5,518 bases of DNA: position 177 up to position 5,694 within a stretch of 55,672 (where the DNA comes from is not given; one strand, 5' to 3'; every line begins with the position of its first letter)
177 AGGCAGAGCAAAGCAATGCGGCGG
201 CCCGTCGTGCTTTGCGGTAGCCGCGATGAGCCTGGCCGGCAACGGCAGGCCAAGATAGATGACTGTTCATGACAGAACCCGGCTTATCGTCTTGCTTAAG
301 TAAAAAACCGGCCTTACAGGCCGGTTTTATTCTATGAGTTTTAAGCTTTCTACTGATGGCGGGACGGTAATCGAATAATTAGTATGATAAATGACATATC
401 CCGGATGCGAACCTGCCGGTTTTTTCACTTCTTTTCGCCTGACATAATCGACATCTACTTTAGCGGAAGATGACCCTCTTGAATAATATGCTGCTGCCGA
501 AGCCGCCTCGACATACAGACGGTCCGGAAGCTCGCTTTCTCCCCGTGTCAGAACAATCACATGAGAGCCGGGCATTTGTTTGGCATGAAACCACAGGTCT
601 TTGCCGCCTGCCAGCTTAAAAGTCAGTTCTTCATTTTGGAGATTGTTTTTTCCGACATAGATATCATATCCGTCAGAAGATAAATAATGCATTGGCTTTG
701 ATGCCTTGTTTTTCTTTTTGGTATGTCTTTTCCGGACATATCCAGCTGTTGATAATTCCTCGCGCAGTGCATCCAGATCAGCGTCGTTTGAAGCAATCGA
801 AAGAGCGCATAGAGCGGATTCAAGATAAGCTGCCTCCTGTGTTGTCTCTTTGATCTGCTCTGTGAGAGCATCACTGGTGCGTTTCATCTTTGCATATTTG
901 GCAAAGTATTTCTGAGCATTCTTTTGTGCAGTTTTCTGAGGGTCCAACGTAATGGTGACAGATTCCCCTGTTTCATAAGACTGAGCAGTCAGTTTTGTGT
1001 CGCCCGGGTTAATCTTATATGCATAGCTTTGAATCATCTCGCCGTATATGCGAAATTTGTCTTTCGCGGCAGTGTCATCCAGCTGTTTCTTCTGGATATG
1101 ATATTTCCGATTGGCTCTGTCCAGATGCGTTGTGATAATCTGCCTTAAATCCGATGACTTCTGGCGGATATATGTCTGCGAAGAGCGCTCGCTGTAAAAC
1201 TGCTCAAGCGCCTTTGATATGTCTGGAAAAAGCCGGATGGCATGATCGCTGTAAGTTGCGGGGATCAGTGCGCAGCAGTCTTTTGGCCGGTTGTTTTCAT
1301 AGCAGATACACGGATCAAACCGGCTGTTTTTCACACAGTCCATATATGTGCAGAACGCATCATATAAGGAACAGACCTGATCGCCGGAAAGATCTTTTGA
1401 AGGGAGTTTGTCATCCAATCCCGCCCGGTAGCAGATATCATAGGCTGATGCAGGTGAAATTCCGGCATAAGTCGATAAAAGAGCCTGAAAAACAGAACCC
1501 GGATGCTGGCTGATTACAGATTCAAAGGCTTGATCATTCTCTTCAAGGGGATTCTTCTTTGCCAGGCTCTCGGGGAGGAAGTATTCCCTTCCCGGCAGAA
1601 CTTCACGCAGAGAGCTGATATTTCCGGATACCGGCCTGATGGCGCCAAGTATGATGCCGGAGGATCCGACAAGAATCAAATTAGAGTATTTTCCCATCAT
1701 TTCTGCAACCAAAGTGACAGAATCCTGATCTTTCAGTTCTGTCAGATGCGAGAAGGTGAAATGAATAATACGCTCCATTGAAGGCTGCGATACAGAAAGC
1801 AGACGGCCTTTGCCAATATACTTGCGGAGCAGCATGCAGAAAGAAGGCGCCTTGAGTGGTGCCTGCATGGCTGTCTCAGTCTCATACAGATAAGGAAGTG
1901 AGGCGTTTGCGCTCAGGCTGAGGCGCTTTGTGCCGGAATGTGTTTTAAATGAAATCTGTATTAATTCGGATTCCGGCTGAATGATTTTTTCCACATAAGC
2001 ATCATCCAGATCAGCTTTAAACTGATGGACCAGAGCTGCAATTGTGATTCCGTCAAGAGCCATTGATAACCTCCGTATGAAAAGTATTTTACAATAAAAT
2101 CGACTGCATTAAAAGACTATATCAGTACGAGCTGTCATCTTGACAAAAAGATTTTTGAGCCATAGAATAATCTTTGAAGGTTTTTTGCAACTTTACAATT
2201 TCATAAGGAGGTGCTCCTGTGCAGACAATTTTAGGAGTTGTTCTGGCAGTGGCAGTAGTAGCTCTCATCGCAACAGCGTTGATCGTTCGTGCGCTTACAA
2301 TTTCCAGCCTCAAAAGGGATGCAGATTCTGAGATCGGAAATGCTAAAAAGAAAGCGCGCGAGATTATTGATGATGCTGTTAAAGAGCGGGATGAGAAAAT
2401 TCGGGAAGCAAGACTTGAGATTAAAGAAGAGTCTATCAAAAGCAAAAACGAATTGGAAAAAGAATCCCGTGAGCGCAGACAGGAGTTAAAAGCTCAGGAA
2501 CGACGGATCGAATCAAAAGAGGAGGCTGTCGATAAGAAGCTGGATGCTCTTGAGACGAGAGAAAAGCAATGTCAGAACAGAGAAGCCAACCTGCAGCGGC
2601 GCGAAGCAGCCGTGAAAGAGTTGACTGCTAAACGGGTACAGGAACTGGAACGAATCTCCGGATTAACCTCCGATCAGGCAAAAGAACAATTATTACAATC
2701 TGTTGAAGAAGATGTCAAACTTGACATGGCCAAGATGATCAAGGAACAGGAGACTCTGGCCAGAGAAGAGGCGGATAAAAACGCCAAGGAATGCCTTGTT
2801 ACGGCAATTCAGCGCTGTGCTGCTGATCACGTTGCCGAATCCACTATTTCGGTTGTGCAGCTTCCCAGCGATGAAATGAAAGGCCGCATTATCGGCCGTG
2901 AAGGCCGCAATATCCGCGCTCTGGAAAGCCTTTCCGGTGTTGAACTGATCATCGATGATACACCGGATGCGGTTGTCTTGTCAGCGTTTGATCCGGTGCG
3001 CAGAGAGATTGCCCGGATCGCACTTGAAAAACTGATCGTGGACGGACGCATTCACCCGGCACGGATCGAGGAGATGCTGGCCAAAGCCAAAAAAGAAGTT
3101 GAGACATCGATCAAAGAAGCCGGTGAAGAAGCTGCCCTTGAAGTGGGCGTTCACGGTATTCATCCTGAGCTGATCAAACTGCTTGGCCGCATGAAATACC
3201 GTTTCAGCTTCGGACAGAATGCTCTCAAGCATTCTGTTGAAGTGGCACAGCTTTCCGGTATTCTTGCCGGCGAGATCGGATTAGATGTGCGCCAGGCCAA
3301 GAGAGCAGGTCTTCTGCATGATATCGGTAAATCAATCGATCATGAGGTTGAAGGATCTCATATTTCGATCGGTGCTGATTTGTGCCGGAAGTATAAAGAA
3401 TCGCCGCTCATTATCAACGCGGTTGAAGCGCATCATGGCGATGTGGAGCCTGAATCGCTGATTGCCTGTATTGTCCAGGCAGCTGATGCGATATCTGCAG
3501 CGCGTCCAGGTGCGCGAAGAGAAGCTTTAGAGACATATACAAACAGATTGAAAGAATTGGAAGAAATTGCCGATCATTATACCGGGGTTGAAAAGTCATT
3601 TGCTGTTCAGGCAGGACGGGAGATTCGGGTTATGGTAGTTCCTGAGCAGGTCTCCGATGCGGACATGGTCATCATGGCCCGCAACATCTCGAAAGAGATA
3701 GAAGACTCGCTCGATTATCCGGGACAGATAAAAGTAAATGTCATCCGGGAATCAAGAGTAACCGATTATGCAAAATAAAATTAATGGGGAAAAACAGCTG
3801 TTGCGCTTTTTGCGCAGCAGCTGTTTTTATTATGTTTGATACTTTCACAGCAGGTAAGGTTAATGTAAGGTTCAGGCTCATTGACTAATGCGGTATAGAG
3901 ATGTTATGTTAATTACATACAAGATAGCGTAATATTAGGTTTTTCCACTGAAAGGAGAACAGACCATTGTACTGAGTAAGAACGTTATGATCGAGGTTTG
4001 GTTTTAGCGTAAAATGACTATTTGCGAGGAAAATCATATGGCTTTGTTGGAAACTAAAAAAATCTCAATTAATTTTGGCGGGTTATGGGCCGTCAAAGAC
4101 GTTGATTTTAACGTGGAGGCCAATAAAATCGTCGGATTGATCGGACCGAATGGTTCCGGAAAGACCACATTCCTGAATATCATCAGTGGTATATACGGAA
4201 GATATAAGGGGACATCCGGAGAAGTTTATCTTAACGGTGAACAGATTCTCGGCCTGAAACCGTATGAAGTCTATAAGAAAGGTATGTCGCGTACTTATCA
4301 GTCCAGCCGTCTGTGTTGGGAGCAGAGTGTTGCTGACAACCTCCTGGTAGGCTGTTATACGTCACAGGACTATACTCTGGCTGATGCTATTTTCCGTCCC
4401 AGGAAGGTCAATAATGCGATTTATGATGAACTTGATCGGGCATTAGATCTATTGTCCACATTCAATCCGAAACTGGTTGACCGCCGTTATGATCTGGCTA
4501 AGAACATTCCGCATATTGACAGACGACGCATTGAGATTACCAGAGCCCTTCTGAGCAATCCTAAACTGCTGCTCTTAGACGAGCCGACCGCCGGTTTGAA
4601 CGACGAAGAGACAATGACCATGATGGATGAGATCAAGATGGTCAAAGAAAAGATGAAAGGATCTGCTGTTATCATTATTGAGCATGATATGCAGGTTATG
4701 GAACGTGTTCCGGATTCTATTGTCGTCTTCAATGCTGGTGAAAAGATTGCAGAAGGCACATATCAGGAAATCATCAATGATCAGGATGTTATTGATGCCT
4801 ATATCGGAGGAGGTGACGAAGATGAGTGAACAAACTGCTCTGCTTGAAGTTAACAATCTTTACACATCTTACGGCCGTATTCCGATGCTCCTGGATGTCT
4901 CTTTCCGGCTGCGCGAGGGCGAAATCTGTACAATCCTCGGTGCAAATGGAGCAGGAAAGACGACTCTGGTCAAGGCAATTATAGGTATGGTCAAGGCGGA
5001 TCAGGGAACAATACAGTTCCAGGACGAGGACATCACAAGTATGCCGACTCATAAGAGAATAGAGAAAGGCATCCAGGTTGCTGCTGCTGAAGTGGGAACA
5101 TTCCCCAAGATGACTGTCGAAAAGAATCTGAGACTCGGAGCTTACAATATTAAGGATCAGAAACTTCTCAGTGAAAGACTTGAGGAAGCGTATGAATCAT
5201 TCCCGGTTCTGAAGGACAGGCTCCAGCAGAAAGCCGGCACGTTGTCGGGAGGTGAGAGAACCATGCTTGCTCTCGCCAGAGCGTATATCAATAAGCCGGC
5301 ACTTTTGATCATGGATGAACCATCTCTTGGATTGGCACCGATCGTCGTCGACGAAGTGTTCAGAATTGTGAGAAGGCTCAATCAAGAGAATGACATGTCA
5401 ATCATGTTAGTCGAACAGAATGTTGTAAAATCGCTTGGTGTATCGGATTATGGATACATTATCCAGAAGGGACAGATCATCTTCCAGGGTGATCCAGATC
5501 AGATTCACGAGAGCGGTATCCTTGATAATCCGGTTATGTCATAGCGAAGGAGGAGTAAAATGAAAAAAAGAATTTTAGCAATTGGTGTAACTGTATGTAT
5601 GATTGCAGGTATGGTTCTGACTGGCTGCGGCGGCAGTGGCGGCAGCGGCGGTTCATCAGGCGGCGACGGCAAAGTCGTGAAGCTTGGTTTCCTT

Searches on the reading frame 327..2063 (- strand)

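Call 15: search_protein_families(library=ncbifam, proteins=[window:327-2063:-], max_evalue=1e-10)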
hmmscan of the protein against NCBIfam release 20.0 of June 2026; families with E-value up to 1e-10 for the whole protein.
window:327-2063:- (578 aa): 2 families
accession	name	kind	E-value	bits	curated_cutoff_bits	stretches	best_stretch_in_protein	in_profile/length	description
NF038240.1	fibro_bind_EfbA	exception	1.2e-114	384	1025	1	1-575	1-563/567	fibronectin-binding protein EfbA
NF041120.1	RqcH_arch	equivalog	8.9e-52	176.7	400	2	6-345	3-319/645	ribosome rescue protein RqcH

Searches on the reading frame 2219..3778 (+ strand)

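Call 15: search_protein_families(library=ncbifam, proteins=[window:2219-3778:+], max_evalue=1e-10)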
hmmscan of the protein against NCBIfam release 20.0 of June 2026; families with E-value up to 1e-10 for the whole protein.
window:2219-3778:+ (519 aa): 7 families
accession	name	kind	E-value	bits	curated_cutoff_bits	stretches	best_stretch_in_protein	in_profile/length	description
TIGR03319.1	RNase_Y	equivalog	5.5e-217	721.3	454.35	1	15-519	3-514/514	ribonuclease Y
NF000997.0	PRK00106.1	equivalog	3.5e-178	593.5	937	1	3-519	11-535/535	ribonuclease Y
NF009345.0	PRK12705.1-2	equivalog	2.1e-167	557.7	904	1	14-519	7-509/509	hypothetical protein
NF009344.0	PRK12705.1-1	equivalog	9.5e-162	539.5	831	1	30-519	79-572/572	hypothetical protein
NF009347.0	PRK12705.1-4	equivalog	6.8e-80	269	579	1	81-514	31-465/473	hypothetical protein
NF009346.0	PRK12705.1-3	equivalog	9.7e-23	80.7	545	1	258-467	223-433/493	hypothetical protein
TIGR00277.1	HDIG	domain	7.2e-22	77.1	27.6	1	332-408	2-84/84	HDIG domain-containing metalloprotein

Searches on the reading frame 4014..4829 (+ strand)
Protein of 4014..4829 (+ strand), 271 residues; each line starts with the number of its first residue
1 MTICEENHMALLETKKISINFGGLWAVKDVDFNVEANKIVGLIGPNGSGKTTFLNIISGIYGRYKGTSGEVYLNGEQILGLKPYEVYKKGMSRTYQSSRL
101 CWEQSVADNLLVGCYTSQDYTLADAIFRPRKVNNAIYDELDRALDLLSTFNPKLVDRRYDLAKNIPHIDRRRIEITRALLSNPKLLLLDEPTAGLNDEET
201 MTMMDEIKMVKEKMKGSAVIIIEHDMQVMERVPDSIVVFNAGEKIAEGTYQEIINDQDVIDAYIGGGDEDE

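Call 15: search_protein_families(library=ncbifam, proteins=[window:4014-4829:+], max_evalue=1e-10)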
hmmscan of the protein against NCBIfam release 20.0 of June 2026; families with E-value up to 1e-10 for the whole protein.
window:4014-4829:+ (271 aa): 162 families (the best 25 are shown)
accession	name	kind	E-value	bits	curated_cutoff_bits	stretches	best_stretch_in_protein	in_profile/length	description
NF008449.1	PRK11300.1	equivalog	7.7e-60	202.3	362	1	10-265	4-253/255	high-affinity branched-chain amino acid ABC transporter ATP-binding protein LivG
TIGR03411.1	urea_trans_UrtD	equivalog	8.8e-52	176.2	304.1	1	11-265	2-241/242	urea ABC transporter ATP-binding protein UrtD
NF010069.0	PRK13549.1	equivalog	1.6e-33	116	699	1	9-265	3-241/513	xylose ABC transporter ATP-binding protein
TIGR04406.1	LPS_export_lptB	equivalog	3.7e-33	114.8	240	1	12-265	2-234/239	LPS export ABC transporter ATP-binding protein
NF008144.0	PRK10895.1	equivalog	6.1e-31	107.7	381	1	9-265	1-236/241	LPS export ABC transporter ATP-binding protein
NF008442.0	PRK11288.1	equivalog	7.3e-31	107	689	1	7-265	3-242/504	L-arabinose ABC transporter ATP-binding protein AraG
NF011967.0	PRK15439.1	equivalog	5.1e-30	104.4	586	1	1-262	1-235/510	autoinducer 2 ABC transporter ATP-binding protein LsrA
NF040905.2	GguA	equivalog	6.1e-30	104.1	810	1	11-265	1-239/500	multiple monosaccharide ABC transporter ATP-binding protein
TIGR02633.1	xylG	equivalog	8.3e-30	103.7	723.65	1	11-265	1-239/500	D-xylose ABC transporter ATP-binding protein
TIGR01188.1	drrA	subfamily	1.3e-29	103.5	312.45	1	21-253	3-211/302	daunorubicin resistance ABC transporter, ATP-binding protein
TIGR03864.1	PQQ_ABC_ATP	hypoth_equivalog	1.4e-29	103.2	302.25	1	12-260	2-226/236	ABC transporter, ATP-binding subunit, PQQ-dependent alcohol dehydrogenase system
TIGR03410.1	urea_trans_UrtE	equivalog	1.7e-29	102.9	285.8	1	12-256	1-222/230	urea ABC transporter ATP-binding subunit UrtE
NF041861.1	YtfR_transport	equivalog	1.9e-29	102.5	850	1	11-262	1-232/492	galactofuranose ABC transporter, ATP-binding protein YtfR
TIGR02315.1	ABC_phnC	equivalog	2.3e-29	102.5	266.1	1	12-256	2-236/243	phosphonate ABC transporter ATP-binding protein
NF043075.1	MMSYN1_0197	equivalog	1.4e-28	99.8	550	1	11-257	2-224/341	spermidine/putrescine ABC transporter ATP-binding protein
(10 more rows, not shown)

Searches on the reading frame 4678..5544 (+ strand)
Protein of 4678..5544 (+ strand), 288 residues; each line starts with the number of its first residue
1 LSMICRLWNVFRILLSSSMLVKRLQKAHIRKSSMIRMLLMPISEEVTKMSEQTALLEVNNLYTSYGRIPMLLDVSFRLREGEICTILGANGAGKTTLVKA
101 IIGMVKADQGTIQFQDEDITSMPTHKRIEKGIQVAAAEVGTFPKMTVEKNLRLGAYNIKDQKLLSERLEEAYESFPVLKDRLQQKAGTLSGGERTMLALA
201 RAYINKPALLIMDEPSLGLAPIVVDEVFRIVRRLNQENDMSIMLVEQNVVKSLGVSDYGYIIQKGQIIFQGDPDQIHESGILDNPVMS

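Call 15: search_protein_families(library=ncbifam, proteins=[window:4678-5544:+], max_evalue=1e-10)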
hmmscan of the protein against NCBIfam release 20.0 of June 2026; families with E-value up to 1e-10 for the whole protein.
window:4678-5544:+ (288 aa): 165 families (the best 25 are shown)
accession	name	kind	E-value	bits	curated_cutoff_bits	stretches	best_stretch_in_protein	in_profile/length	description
TIGR03410.1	urea_trans_UrtE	equivalog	1.1e-61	208.2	285.8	1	56-281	1-224/230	urea ABC transporter ATP-binding subunit UrtE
NF008626.0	PRK11614.1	equivalog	5.5e-60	202.8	441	1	53-272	3-220/237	high-affinity branched-chain amino acid ABC transporter ATP-binding protein LivF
TIGR04406.1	LPS_export_lptB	equivalog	8.6e-51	172.5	240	1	56-278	2-224/239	LPS export ABC transporter ATP-binding protein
NF008144.0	PRK10895.1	equivalog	7.2e-38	130.4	381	1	54-278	2-226/241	LPS export ABC transporter ATP-binding protein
TIGR01188.1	drrA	subfamily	3.4e-36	125.1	312.45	1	64-277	2-212/302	daunorubicin resistance ABC transporter, ATP-binding protein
NF008449.1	PRK11300.1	equivalog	5.6e-36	124.1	362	1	53-278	3-243/255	high-affinity branched-chain amino acid ABC transporter ATP-binding protein LivG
TIGR03864.1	PQQ_ABC_ATP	hypoth_equivalog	1.1e-34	119.9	302.25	1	56-278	2-221/236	ABC transporter, ATP-binding subunit, PQQ-dependent alcohol dehydrogenase system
NF040840.2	tungstate_WtpC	equivalog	1.4e-33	116.6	440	1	56-277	2-219/347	tungstate ABC transporter ATP-binding protein WtpC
NF006987.0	PRK09452.1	equivalog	1.5e-33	116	482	1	46-279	8-238/378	spermidine/putrescine ABC transporter ATP-binding protein PotA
TIGR03265.1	PhnT2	equivalog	2.3e-33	115.9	457.7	1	54-278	3-224/353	putative 2-aminoethylphosphonate ABC transporter ATP-binding protein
TIGR03411.1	urea_trans_UrtD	equivalog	9.9e-33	113.8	304.1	1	55-278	2-231/242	urea ABC transporter ATP-binding protein UrtD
TIGR04521.1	ECF_ATPase_2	equivalog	9.9e-32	110.1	330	1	70-278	20-234/279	energy-coupling factor transporter ATPase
NF043075.1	MMSYN1_0197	equivalog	2e-31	109.2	550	1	55-278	2-222/341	spermidine/putrescine ABC transporter ATP-binding protein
NF011967.0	PRK15439.1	equivalog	2.1e-31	108.9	586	1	49-282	5-233/510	autoinducer 2 ABC transporter ATP-binding protein LsrA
TIGR03258.1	PhnT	equivalog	4.4e-31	108.2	499.15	1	51-278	4-229/359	2-aminoethylphosphonate ABC transport system ATP-binding subunit PhnT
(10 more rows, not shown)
